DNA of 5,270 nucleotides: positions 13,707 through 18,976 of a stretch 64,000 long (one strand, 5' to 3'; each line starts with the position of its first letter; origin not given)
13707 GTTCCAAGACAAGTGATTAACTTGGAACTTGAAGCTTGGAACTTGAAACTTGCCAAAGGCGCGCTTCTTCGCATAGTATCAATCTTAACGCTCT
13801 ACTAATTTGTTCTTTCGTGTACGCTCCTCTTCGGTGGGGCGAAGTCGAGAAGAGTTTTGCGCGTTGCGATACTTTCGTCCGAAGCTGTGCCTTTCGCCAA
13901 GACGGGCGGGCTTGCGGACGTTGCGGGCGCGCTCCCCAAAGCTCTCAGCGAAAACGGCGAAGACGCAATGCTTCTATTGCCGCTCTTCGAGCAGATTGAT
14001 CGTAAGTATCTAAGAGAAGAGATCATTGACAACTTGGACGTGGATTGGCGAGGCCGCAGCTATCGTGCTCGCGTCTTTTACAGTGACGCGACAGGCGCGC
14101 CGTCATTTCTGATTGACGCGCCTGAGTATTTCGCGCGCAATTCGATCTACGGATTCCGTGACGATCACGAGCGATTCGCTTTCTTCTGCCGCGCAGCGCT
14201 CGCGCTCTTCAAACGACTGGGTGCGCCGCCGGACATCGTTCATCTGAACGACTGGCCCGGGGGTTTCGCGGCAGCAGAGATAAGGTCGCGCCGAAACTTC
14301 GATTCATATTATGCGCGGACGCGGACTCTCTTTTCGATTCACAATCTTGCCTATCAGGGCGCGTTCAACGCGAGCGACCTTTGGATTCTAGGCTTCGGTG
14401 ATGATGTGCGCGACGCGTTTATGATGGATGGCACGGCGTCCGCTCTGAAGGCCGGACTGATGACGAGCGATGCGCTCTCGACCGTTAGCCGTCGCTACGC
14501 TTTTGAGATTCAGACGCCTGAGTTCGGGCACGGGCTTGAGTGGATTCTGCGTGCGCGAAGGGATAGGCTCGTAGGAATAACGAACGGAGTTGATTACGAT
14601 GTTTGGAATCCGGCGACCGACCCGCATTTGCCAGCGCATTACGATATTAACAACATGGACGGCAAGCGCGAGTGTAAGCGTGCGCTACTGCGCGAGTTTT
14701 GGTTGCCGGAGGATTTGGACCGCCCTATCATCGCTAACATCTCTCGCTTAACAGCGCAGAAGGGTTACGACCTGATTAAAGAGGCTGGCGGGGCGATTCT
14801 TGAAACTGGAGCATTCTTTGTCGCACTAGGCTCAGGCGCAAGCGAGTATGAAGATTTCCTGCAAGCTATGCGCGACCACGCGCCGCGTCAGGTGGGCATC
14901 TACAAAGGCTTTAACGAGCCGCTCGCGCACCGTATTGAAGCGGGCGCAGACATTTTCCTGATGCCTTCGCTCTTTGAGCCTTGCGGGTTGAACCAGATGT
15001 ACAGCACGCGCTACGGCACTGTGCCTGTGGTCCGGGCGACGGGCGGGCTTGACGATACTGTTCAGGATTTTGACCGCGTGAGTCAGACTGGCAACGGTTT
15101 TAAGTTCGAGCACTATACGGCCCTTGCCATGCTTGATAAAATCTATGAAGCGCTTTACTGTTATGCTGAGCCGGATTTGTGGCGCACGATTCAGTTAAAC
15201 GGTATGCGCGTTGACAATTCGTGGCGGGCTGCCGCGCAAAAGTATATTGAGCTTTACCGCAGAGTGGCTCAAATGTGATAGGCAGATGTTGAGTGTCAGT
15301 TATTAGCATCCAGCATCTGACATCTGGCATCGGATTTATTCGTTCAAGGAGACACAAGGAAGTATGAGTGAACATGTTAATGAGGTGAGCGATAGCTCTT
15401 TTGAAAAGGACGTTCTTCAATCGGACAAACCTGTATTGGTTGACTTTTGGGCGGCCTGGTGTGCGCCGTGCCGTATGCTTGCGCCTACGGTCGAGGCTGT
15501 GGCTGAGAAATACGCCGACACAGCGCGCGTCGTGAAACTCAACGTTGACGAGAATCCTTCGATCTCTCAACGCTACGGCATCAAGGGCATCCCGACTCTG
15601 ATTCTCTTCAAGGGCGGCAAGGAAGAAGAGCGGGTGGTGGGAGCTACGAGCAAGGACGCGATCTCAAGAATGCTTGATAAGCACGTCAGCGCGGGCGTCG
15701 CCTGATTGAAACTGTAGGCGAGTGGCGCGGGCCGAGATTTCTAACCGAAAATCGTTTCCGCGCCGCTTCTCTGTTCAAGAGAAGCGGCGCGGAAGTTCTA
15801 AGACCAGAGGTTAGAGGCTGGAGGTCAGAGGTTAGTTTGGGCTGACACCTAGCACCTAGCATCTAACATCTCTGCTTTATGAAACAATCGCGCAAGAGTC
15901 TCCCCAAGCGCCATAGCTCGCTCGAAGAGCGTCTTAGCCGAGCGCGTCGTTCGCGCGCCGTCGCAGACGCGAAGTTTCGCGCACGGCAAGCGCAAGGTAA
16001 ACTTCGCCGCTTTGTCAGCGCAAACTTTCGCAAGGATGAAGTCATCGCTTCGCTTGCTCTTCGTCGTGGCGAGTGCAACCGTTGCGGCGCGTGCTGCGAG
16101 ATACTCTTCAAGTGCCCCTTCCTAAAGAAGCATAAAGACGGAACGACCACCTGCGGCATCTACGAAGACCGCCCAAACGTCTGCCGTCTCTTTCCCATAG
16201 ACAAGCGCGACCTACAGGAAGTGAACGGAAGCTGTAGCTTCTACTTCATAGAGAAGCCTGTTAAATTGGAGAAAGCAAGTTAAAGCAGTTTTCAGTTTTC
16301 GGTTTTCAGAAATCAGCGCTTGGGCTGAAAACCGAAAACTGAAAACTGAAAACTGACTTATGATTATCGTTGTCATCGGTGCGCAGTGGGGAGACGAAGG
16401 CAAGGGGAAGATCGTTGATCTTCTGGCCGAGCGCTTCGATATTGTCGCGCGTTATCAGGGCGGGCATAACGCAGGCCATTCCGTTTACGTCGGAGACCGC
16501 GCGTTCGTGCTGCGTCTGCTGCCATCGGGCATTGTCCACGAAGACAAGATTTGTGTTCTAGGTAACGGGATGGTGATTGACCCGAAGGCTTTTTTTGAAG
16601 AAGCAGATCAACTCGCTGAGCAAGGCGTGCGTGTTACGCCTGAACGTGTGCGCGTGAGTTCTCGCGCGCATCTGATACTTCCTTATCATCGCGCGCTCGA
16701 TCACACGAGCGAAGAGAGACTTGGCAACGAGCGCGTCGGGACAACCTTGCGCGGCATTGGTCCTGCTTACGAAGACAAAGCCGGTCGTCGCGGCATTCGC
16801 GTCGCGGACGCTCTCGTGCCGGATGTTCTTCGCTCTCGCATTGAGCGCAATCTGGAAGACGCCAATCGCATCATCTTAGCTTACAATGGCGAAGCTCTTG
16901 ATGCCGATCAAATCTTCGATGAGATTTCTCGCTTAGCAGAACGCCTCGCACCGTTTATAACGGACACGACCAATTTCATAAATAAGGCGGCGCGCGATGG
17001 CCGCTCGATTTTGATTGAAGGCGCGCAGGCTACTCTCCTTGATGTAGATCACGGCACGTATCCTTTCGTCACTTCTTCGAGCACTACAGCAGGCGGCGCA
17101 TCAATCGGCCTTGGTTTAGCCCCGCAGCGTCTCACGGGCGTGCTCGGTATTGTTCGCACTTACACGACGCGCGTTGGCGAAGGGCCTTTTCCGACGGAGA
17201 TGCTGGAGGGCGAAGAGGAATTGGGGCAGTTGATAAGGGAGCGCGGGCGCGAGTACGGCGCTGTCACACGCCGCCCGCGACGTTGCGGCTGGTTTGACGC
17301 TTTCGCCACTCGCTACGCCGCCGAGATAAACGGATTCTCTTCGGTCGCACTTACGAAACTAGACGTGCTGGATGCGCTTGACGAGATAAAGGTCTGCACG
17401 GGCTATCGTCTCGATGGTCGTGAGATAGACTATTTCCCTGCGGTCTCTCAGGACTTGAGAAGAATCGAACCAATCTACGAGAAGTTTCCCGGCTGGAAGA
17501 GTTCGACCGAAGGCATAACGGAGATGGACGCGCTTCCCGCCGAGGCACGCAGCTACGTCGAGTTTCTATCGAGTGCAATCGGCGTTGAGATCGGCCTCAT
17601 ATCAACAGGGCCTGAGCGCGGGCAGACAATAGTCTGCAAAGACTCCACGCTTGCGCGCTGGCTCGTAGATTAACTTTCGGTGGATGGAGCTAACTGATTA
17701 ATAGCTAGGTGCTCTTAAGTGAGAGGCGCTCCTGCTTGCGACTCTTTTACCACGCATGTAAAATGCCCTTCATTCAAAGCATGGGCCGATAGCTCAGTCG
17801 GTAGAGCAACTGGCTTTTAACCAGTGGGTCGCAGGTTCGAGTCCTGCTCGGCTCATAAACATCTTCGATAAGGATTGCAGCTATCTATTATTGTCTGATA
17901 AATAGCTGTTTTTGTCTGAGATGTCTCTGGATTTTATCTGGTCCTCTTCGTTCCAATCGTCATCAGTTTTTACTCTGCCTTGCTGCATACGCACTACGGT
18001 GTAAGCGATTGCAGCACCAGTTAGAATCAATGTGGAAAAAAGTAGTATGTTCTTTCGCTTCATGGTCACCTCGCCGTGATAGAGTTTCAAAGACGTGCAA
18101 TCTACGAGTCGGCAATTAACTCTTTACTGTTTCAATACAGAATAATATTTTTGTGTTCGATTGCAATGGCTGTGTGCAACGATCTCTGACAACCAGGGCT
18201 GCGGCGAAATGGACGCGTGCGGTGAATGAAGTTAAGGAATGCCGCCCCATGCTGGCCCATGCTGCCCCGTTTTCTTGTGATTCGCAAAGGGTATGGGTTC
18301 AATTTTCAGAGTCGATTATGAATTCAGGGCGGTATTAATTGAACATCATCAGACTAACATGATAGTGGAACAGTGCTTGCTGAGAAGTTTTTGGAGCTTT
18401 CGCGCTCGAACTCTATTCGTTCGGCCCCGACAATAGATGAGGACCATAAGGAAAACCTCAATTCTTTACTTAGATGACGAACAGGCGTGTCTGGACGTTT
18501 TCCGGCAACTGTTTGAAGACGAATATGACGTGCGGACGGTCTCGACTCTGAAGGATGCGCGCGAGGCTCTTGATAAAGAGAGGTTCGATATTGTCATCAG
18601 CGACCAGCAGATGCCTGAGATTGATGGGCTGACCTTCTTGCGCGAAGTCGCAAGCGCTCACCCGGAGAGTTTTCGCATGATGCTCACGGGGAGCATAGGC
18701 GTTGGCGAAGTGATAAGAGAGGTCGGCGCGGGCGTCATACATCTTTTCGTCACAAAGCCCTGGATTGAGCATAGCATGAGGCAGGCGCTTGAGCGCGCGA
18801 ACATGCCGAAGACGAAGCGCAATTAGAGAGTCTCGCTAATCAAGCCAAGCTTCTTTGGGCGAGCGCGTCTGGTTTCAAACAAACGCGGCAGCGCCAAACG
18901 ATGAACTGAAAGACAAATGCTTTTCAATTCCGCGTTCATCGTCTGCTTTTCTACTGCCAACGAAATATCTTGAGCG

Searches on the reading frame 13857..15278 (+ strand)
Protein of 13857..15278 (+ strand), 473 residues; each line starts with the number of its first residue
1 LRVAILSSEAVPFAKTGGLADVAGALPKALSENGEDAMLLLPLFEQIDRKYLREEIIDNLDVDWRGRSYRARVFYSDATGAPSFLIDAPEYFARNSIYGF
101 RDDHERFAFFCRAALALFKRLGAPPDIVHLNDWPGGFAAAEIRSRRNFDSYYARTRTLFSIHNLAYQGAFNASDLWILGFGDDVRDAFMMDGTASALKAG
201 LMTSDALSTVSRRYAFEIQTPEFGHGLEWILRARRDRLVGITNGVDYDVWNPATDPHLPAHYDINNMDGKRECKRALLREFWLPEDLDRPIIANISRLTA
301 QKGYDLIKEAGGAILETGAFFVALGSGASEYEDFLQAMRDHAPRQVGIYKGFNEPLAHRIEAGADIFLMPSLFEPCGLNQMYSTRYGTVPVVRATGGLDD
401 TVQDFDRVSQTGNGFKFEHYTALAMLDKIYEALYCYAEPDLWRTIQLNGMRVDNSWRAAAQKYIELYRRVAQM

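Call 7: search_protein_families(library=pfam, proteins=[window:13857-15278:+])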
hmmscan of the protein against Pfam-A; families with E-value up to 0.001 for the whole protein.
window:13857-15278:+ (473 aa): 4 families
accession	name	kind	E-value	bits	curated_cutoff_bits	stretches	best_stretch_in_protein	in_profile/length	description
PF08323.17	Glyco_transf_5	-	1.8e-67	228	22.7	1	2-232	1-238/239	Starch synthase catalytic domain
PF00534.26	Glycos_transf_1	-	2.7e-11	43.7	26.4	1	285-433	11-156/172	Glycosyl transferases group 1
PF13692.12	Glyco_trans_1_4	-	5.2e-06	27.2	27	1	290-431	2-138/142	Glycosyl transferases group 1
PF13579.12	Glyco_trans_4_4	-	0.00015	22.5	29.7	1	108-169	54-109/158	Glycosyl transferase 4-like domain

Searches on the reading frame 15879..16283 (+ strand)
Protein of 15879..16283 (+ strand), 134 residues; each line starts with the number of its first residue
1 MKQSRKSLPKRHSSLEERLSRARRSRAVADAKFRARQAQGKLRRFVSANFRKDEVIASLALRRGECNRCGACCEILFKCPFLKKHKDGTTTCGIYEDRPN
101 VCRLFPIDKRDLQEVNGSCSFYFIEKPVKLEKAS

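Call 7: search_protein_families(library=pfam, proteins=[window:15879-16283:+])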
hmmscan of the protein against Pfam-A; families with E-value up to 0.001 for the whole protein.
window:15879-16283:+ (134 aa): 1 family
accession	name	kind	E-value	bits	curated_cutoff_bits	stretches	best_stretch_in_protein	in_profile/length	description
PF03692.20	CxxCxxCC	-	4.3e-06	27.8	23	1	78-119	45-84/85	Putative zinc- or iron-chelating domain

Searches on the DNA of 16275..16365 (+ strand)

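Call 74: search_dna_similar(query=window:16275-16365:+, collection=plasmids, mode=distant, max_evalue=0.001, max_rows=15)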
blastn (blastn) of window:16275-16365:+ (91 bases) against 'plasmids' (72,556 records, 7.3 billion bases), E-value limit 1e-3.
Records with a match: 27; places in all: 63; records where one place covers at least 80% of the query: 0.
Best place of each record, by identity: 95-99% 27.
By first word of the organism name: Enterobacter 23; Citrobacter 3; Salmonella 1.
By predicted mobility (MOB-suite, as given by PLSDB): non-mobilizable 27.
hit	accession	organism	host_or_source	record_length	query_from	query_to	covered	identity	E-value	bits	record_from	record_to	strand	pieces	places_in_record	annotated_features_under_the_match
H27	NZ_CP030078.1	Enterobacter hormaechei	Homo sapiens,sptum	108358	51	82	35%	96.9%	3e-5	55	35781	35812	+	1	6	none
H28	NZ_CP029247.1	Enterobacter hormaechei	canine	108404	51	82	35%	96.9%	3e-5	55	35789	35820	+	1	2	none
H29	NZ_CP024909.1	Enterobacter hormaechei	Canis lupus familiaris,Dermis,Bite Wound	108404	51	82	35%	96.9%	3e-5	55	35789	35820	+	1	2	none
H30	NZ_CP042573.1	Enterobacter hormaechei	Whole organism,Shower 3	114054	51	82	35%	96.9%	3e-5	55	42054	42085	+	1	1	none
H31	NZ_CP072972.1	Enterobacter sp. BWH 37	Rectal Swab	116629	51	82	35%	96.9%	3e-5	55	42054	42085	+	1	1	none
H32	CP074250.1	Salmonella enterica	product egg raw whole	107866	51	82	35%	96.9%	3e-5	55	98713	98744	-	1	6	none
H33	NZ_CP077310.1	Enterobacter hormaechei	-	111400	51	82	35%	96.9%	3e-5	55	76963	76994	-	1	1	none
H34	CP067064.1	Enterobacter hormaechei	Genomic DNA,environmental surface of zoo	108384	51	82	35%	96.9%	3e-5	55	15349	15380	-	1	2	none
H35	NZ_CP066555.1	Enterobacter hormaechei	Genomic DNA,zoo environmental surface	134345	51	82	35%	96.9%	3e-5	55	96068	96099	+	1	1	none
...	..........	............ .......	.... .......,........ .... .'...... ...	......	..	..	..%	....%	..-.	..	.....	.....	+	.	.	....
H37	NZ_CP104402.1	Enterobacter hormaechei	Homo sapiens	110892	51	82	35%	96.9%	3e-5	55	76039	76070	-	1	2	none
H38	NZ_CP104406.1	Enterobacter hormaechei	Homo sapiens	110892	51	82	35%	96.9%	3e-5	55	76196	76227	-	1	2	none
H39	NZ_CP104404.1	Enterobacter hormaechei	Homo sapiens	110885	51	82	35%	96.9%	3e-5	55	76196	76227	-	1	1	none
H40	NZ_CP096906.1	Citrobacter amalonaticus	Mus musculus,feces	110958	51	82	35%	96.9%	3e-5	55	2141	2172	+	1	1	none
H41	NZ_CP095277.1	Enterobacter hormaechei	Homo sapiens,respiratory tract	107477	51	82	35%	96.9%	3e-5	55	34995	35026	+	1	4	none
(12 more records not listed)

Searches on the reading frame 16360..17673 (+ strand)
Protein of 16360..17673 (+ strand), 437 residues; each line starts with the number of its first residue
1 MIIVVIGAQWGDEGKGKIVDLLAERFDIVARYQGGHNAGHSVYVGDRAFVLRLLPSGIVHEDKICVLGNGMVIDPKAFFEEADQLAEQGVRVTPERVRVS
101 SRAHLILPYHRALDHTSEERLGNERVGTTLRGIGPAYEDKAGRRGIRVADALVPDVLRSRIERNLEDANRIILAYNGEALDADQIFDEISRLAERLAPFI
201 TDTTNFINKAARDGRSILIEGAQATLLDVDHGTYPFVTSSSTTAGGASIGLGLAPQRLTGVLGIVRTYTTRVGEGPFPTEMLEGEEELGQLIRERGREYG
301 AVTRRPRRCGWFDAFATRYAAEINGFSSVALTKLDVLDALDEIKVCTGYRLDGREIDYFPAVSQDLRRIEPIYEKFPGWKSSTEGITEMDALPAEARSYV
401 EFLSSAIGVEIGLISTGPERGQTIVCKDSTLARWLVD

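Call 7: search_protein_families(library=pfam, proteins=[window:16360-17673:+])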
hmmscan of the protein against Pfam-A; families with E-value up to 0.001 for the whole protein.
window:16360-17673:+ (437 aa): 1 family
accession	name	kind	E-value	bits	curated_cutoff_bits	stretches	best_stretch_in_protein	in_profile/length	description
PF00709.27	Adenylsucc_synt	-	9.8e-180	598.2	27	1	4-424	1-416/416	Adenylosuccinate synthetase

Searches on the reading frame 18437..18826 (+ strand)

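Call 52: search_protein_families(library=pfam, proteins=[window:18437-18826:+], max_evalue=0.00001)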
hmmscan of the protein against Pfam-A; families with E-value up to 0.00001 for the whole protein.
window:18437-18826:+ (129 aa): 1 family
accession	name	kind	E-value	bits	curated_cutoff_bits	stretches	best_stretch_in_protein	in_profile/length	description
PF00072.30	Response_reg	-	4e-18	66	30.2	1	9-118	1-110/111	Response regulator receiver domain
